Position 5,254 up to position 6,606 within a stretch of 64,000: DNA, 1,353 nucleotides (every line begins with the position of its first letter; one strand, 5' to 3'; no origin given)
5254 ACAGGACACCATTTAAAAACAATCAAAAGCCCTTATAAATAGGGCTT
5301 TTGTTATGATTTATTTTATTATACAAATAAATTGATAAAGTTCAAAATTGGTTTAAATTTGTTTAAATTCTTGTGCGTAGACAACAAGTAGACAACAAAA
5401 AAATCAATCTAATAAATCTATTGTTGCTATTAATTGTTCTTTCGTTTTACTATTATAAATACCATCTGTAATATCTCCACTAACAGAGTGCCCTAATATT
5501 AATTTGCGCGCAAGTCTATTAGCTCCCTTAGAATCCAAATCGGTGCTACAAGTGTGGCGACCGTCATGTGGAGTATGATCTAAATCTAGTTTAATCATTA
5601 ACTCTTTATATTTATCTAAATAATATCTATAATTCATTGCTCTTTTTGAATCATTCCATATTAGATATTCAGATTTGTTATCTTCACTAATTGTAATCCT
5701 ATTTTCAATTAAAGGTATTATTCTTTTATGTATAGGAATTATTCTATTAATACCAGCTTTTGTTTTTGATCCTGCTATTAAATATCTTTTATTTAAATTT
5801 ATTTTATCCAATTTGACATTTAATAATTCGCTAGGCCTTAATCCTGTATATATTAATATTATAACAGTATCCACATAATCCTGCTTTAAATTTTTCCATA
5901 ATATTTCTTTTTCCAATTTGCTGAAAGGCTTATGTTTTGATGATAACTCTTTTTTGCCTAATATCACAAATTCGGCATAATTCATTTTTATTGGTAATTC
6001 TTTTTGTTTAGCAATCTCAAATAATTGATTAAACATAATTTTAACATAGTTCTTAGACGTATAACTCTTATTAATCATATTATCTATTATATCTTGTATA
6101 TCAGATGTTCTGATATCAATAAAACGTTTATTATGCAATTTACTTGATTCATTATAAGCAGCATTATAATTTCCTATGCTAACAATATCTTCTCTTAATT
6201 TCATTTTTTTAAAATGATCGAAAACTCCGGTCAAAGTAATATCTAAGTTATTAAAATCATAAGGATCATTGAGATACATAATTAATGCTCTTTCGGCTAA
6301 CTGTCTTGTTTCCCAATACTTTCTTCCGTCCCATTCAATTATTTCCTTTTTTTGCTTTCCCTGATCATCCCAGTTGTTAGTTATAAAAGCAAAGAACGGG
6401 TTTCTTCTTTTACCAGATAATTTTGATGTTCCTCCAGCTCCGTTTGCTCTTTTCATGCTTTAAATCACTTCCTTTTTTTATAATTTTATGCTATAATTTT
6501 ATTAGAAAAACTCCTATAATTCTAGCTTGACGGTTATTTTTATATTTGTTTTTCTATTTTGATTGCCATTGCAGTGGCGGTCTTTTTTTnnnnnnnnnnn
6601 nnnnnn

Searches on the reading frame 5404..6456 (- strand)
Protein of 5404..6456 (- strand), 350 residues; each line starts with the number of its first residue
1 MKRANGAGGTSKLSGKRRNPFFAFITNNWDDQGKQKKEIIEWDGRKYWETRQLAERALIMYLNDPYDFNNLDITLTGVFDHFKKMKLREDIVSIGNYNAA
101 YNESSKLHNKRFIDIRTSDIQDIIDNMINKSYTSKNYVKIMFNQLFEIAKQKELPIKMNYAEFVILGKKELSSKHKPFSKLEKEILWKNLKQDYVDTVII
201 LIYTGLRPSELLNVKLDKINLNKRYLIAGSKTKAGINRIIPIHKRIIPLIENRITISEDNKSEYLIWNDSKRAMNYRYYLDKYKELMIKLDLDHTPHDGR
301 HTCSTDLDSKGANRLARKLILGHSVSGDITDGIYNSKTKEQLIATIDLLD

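Call 3: search_protein_families(library=pfam, proteins=[window:5404-6456:-], max_evalue=1)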
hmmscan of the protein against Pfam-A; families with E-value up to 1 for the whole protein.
window:5404-6456:- (350 aa): 3 families
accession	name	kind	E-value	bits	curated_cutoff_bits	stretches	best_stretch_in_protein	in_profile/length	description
PF00589.27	Phage_integrase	-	1.3e-19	71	27.1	1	199-339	29-170/172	Phage integrase family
PF24492.1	HEAT_ECM29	-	0.027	15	27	1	97-181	29-112/160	Proteasome adapter and scaffold protein ECM29, HEAT-repeat domain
PF24889.1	CCTL2_WNK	-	0.12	12.6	27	1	114-151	31-68/75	WNK CCTL2 domain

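Call 4: search_protein_families(library=phrogs, proteins=[window:5404-6456:-], max_evalue=0.1)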
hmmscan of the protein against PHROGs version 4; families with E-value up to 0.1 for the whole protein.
window:5404-6456:- (350 aa): 2 families
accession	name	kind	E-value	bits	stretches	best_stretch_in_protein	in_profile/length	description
phrog_1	-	integration and excision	1.1e-37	131.6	1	41-349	140-447/611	integrase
phrog_216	-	integration and excision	8.2e-17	62.2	1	136-349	16-236/301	integrase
